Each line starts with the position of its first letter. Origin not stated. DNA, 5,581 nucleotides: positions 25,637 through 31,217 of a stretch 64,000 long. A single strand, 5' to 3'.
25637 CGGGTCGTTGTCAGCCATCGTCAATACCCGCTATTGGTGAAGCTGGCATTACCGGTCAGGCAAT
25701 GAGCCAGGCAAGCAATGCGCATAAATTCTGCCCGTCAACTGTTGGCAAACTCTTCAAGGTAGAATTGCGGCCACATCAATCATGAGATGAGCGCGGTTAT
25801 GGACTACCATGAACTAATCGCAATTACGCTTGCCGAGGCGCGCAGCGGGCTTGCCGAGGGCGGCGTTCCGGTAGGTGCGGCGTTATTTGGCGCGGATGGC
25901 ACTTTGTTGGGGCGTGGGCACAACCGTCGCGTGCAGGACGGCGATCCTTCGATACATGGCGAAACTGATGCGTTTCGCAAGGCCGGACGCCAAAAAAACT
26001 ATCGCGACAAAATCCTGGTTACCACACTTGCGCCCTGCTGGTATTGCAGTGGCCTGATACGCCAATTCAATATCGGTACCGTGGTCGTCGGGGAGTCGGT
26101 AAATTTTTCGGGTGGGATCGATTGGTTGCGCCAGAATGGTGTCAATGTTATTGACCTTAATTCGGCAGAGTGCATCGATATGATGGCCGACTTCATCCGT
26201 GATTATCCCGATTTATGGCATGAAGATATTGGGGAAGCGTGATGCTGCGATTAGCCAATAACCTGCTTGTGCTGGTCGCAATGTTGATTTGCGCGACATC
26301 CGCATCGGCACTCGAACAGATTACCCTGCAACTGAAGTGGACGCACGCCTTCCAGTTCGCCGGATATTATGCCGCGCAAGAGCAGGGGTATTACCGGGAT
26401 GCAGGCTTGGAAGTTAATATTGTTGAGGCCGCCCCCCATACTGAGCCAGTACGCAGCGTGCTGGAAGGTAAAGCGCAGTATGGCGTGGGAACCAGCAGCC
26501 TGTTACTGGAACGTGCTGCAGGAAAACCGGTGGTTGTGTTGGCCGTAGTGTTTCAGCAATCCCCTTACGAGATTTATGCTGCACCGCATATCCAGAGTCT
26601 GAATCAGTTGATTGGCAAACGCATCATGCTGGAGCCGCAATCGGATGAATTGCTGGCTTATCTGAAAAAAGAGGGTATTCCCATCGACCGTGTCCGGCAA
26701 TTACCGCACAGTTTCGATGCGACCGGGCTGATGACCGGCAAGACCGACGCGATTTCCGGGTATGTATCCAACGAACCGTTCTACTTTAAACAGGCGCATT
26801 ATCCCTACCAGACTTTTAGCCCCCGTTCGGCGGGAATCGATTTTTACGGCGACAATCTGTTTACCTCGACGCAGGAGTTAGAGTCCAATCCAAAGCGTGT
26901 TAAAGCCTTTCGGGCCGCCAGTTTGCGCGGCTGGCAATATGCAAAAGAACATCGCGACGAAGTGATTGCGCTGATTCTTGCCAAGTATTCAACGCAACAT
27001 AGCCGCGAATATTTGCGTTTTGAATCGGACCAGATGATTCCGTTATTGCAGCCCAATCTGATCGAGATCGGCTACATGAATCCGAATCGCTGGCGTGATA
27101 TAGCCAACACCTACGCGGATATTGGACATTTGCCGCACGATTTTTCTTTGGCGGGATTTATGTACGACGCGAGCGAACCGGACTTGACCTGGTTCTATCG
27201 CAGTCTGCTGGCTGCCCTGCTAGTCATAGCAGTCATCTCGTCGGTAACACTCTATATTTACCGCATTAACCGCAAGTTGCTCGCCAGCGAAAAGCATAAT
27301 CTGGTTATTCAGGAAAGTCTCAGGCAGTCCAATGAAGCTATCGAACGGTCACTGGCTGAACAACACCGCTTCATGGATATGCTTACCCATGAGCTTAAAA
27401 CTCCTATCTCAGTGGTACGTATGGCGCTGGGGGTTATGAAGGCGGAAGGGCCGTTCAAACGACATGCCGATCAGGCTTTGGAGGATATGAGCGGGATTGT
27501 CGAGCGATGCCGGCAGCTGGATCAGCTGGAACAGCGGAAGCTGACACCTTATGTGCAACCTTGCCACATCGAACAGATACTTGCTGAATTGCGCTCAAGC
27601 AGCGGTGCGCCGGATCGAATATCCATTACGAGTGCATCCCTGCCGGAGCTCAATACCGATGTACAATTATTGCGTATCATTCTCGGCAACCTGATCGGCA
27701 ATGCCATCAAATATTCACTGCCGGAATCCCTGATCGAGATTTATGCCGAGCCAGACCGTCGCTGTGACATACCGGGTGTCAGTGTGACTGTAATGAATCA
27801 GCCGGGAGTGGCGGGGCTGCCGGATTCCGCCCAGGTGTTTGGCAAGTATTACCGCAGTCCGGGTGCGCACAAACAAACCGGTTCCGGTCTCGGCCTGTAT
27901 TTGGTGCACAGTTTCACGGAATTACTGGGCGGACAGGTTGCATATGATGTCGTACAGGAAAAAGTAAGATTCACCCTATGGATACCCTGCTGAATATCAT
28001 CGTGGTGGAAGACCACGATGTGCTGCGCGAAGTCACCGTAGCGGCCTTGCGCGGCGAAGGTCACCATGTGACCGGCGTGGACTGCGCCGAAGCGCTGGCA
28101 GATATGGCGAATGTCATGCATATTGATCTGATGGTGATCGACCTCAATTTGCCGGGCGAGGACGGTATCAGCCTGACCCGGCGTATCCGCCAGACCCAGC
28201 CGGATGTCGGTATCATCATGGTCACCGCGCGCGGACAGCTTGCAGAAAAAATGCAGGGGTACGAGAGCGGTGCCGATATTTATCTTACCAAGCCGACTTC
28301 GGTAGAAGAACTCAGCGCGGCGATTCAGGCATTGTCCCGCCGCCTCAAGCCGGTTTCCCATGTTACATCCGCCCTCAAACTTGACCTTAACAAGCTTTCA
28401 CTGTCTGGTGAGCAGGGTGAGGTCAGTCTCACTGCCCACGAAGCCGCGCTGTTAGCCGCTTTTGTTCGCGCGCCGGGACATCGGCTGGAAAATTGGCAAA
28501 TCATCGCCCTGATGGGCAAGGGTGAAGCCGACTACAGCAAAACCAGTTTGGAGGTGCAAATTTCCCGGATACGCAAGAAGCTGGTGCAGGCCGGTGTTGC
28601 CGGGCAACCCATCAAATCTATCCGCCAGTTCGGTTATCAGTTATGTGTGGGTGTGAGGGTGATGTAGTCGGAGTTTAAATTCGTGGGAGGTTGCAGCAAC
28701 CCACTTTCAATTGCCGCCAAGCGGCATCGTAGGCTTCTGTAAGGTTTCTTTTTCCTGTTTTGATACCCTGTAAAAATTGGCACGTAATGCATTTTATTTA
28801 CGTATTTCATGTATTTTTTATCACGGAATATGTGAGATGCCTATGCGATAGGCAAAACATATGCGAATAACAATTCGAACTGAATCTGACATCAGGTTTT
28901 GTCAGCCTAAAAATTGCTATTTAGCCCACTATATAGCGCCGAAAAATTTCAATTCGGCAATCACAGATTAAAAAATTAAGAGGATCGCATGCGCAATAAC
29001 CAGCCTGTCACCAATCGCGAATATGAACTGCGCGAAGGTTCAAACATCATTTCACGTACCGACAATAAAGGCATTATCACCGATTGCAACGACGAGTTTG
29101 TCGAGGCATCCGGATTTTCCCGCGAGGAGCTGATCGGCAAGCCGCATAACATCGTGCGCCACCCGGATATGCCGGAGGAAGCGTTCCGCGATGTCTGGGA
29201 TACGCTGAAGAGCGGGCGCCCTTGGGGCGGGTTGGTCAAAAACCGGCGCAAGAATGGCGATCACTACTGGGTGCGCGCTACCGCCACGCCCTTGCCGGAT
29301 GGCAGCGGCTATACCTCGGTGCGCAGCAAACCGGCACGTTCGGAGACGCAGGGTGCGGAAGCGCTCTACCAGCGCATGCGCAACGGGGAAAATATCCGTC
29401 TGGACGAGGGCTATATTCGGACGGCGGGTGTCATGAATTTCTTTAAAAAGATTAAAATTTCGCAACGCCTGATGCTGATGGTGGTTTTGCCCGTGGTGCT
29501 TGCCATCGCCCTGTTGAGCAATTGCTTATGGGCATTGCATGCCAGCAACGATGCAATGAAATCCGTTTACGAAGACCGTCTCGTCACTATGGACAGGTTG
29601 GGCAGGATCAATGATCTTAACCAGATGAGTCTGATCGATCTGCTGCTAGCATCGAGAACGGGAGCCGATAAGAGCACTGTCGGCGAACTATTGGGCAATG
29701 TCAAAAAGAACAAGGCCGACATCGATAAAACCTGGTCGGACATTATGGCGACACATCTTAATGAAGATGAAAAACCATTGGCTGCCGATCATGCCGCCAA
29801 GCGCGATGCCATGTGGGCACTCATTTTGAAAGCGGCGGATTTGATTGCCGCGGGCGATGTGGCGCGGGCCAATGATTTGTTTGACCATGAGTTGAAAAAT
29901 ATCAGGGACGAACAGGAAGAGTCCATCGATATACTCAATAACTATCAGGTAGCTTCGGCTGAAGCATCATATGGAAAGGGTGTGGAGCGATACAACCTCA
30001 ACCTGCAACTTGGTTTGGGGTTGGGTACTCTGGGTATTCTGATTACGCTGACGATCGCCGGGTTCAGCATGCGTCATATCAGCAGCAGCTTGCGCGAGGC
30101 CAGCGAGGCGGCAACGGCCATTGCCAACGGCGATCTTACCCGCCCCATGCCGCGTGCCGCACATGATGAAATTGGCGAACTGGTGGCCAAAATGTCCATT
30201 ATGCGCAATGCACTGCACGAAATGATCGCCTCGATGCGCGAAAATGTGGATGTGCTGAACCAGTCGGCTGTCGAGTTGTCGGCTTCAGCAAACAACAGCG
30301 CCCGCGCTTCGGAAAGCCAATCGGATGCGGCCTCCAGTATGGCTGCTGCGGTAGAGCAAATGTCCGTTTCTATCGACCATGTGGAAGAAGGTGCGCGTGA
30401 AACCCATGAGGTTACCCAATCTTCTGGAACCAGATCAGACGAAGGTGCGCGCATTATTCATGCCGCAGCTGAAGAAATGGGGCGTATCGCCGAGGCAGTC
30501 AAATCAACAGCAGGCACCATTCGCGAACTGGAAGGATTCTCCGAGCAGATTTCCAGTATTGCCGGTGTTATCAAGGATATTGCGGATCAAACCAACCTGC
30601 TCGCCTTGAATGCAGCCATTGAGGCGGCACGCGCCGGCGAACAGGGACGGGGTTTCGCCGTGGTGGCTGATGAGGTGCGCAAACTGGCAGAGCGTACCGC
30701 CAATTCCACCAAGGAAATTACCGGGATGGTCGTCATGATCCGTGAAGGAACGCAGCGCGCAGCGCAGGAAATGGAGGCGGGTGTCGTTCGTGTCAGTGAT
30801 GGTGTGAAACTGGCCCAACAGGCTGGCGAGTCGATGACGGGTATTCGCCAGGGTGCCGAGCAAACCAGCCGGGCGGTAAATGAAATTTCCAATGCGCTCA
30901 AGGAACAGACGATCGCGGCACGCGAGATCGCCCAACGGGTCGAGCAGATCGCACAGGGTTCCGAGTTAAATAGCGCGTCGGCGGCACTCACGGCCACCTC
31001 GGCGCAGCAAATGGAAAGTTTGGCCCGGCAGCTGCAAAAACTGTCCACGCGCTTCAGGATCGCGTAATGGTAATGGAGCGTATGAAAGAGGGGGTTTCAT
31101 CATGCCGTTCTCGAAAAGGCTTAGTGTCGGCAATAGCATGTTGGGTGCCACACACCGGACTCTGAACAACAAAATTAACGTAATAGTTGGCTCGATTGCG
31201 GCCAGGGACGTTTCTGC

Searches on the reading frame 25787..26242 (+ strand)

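Call 6: search_protein_families(library=pfam, proteins=[window:25787-26242:+], max_evalue=1)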
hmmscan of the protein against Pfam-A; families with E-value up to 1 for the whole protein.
window:25787-26242:+ (151 aa): 3 families
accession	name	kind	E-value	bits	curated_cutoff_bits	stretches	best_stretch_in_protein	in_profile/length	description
PF00383.29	dCMP_cyt_deam_1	-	1.6e-17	63.7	25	1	9-102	6-101/102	Cytidine and deoxycytidylate deaminase zinc-binding region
PF14437.12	MafB19-deam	-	3.9e-11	43.4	27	1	11-137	7-138/142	MafB19-like deaminase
PF02671.26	PAH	-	0.04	14.1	21.3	1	126-146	20-40/45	Paired amphipathic helix repeat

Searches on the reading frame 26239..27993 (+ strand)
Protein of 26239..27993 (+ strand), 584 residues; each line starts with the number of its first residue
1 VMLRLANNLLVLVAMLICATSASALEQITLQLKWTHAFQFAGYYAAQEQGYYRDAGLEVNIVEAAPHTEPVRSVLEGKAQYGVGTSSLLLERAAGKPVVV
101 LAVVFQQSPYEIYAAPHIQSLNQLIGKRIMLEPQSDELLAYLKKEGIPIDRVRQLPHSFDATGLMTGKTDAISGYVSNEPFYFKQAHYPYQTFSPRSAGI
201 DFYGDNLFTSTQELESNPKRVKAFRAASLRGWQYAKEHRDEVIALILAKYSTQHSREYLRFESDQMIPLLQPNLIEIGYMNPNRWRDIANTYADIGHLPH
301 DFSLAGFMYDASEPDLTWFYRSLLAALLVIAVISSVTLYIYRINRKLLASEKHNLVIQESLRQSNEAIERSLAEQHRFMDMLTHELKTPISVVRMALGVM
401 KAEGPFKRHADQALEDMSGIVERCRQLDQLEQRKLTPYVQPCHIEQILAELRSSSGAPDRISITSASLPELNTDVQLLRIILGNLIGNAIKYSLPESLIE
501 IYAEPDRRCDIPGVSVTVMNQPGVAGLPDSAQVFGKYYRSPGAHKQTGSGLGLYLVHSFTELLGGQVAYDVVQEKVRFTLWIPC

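Call 78: search_protein_families(library=pfam, proteins=[window:26239-27993:+], max_evalue=0.001)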
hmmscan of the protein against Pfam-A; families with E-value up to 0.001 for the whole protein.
window:26239-27993:+ (584 aa): 3 families
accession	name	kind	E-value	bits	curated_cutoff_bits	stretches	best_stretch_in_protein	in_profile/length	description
PF09084.16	NMT1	-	2e-43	149.2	20.5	1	38-241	2-215/216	NMT1/THI5 like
PF02518.31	HATPase_c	-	1.2e-12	48.7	26.4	1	474-583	2-108/111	Histidine kinase-, DNA gyrase B-, and HSP90-like ATPase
PF00512.31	HisKA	-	6.9e-06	26.5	26.9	1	375-427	2-53/66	His Kinase A (phospho-acceptor) domain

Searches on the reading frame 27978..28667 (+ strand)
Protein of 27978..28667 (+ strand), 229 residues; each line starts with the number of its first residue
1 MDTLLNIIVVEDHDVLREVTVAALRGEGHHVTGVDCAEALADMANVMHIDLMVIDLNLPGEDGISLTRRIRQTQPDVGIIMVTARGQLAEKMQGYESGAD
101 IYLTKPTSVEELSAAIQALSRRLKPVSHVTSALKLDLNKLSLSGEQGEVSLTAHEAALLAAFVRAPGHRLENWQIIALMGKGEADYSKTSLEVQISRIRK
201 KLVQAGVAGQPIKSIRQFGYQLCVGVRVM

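Call 78: search_protein_families(library=pfam, proteins=[window:27978-28667:+], max_evalue=0.001)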
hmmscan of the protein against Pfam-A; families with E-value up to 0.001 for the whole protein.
window:27978-28667:+ (229 aa): 2 families
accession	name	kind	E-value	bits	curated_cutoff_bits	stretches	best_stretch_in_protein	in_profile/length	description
PF00072.30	Response_reg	-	1.8e-26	92.9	30.2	1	7-117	1-111/111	Response regulator receiver domain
PF00486.34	Trans_reg_C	-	2.7e-13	50.2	26.2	1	148-222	3-77/77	Transcriptional regulatory protein, C terminal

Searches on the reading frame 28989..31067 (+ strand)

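Call 78: search_protein_families(library=pfam, proteins=[window:28989-31067:+], max_evalue=0.001)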
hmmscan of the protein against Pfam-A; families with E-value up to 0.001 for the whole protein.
window:28989-31067:+ (692 aa): 8 families
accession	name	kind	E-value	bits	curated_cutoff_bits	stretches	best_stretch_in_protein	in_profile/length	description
PF00015.26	MCPsignal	-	7e-46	156.7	34.6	1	476-656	4-170/172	Methyl-accepting chemotaxis protein (MCP) signalling domain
PF12729.13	4HB_MCP_1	-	4.3e-23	82.3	27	1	154-331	1-177/181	Four helix bundle sensory module for signal transduction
PF02203.21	TarH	-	2.1e-19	70.6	25.2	1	151-324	1-177/177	Tar ligand binding domain homologue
PF08447.18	PAS_3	-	5.9e-17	62.2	25.6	1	31-107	2-80/89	PAS fold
PF13426.13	PAS_9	-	9.3e-12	45.6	27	1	22-107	6-89/103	PAS domain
PF00989.32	PAS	-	3.6e-11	43.5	22.6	1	24-107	17-101/113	PAS fold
PF00672.30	HAMP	-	5.9e-09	36.5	25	1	360-411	2-53/53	HAMP domain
PF08448.16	PAS_4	-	9.5e-05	23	23.1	1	24-107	11-93/110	PAS fold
